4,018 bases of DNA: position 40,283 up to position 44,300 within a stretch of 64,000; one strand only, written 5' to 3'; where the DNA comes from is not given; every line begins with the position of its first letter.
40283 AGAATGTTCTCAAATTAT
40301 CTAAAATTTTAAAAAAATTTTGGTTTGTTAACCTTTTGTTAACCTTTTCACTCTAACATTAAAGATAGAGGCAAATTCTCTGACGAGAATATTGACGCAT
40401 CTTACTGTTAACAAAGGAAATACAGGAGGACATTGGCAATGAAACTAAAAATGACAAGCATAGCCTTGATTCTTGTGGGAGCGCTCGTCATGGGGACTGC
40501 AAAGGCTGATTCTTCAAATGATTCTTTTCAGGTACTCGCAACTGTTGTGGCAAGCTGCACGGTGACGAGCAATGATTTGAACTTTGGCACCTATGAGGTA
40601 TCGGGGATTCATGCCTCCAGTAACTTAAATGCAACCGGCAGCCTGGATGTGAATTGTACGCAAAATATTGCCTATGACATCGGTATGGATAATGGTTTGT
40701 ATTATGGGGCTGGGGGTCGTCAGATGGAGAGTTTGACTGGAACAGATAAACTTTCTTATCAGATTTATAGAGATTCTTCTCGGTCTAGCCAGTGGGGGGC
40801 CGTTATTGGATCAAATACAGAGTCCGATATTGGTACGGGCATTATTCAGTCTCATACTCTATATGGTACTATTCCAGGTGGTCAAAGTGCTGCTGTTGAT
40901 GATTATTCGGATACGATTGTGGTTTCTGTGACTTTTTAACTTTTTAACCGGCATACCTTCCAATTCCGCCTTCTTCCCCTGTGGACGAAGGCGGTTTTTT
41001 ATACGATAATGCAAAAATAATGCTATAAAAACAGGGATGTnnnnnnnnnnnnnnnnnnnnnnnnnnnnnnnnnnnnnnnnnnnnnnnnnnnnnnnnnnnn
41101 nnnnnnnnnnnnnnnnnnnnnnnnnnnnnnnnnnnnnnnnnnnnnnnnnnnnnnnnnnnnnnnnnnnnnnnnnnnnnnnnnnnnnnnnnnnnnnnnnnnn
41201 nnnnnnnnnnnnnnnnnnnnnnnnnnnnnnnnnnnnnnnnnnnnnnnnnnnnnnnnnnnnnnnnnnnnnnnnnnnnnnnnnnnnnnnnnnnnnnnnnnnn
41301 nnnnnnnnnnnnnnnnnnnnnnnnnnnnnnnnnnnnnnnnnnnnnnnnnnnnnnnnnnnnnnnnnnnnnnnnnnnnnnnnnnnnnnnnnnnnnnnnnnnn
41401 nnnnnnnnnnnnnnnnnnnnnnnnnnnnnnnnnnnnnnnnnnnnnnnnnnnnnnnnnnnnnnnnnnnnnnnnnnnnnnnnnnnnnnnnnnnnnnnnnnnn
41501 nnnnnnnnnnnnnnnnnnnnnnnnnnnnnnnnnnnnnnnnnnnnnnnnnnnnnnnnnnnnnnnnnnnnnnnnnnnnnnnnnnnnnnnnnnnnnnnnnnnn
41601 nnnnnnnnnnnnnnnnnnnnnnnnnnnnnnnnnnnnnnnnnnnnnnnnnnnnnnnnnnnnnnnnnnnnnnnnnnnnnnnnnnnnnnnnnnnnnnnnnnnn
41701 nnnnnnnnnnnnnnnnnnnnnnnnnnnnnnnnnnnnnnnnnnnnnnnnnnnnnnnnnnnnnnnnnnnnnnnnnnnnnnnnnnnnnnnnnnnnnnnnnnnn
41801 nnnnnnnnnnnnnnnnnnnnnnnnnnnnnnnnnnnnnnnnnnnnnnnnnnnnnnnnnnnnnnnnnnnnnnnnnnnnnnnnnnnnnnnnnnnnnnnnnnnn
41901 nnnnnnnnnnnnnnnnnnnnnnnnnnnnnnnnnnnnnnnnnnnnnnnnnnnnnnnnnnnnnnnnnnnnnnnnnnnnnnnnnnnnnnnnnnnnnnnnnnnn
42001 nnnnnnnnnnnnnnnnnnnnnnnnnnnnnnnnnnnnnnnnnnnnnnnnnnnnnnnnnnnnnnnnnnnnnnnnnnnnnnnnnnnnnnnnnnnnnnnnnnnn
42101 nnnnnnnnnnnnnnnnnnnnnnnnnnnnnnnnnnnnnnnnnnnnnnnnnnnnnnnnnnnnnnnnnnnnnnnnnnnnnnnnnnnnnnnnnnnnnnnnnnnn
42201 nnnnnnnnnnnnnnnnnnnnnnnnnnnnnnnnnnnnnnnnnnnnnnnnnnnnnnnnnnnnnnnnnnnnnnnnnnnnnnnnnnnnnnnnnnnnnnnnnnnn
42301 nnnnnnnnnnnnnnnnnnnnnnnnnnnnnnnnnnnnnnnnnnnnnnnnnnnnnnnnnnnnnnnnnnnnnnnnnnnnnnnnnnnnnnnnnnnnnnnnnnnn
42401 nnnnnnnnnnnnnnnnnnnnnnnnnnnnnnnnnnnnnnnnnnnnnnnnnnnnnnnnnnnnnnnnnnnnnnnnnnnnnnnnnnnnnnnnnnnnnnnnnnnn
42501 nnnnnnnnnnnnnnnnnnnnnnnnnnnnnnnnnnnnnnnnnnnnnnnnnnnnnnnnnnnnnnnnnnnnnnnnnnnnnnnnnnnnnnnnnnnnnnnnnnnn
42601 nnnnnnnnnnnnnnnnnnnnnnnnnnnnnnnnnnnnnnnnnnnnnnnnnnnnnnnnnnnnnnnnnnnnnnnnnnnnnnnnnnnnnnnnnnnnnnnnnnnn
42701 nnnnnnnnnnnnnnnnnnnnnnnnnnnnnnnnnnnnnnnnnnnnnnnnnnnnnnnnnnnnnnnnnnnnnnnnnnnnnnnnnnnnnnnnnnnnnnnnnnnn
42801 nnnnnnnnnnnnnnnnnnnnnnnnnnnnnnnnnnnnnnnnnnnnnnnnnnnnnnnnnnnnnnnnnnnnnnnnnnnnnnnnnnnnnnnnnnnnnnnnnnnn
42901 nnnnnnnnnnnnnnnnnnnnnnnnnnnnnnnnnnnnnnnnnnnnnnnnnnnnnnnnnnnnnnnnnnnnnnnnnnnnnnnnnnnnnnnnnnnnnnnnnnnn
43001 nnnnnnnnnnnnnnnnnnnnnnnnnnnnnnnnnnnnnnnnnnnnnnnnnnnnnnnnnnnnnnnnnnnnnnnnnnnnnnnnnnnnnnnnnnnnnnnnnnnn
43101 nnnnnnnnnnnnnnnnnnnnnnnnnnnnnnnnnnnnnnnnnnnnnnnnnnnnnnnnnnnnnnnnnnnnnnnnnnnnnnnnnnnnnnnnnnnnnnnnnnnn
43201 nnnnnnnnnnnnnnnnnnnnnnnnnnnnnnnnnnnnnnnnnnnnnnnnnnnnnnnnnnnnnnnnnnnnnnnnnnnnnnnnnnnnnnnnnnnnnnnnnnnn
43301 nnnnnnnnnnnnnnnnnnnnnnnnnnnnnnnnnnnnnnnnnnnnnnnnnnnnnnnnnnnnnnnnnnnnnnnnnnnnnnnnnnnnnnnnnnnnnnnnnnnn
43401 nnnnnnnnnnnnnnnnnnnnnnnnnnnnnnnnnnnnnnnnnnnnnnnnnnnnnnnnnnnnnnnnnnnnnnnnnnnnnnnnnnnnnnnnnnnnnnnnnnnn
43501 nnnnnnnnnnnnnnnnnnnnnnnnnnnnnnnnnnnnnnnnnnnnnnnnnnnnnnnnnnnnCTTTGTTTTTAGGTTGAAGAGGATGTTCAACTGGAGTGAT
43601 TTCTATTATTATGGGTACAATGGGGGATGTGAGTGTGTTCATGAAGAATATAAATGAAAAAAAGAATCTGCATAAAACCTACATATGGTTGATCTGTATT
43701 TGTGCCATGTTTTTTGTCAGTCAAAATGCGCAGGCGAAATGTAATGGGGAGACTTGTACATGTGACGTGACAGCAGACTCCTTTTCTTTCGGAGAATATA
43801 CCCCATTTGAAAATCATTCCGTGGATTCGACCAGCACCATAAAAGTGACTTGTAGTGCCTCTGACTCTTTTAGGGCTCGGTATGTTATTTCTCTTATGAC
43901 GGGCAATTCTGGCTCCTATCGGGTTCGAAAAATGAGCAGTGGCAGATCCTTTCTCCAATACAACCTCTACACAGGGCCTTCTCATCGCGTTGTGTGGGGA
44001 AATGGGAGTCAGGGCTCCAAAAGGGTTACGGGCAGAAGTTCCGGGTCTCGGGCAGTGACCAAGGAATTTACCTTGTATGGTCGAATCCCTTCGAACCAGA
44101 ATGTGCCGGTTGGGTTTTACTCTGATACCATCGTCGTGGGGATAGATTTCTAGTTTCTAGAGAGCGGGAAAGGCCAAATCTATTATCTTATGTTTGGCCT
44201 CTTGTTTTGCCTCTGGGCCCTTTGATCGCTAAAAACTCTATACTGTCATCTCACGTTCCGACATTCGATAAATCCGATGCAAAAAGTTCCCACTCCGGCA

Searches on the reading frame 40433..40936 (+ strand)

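Call 12: search_protein_families(library=pfam, proteins=[window:40433-40936:+], max_evalue=0.1)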
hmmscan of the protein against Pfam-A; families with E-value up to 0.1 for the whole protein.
window:40433-40936:+ (168 aa): 1 family
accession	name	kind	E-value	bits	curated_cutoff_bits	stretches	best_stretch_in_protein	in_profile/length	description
PF05229.21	SCPU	-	1.9e-31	109.7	22.4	1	30-164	3-137/138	Spore Coat Protein U domain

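Call 13: search_protein_families(library=ncbifam, proteins=[window:40433-40936:+], max_evalue=0.01)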
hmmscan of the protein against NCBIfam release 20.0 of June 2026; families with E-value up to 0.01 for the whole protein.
window:40433-40936:+ (168 aa): 0 families

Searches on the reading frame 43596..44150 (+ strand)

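Call 12: search_protein_families(library=pfam, proteins=[window:43596-44150:+], max_evalue=0.1)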
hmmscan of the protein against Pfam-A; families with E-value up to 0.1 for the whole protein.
window:43596-44150:+ (185 aa): 1 family
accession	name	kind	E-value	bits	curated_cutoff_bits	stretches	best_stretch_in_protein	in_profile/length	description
PF05229.21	SCPU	-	3.3e-27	96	22.4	1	55-181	14-137/138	Spore Coat Protein U domain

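Call 13: search_protein_families(library=ncbifam, proteins=[window:43596-44150:+], max_evalue=0.01)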
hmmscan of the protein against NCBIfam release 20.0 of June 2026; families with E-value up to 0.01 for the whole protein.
window:43596-44150:+ (185 aa): 0 families
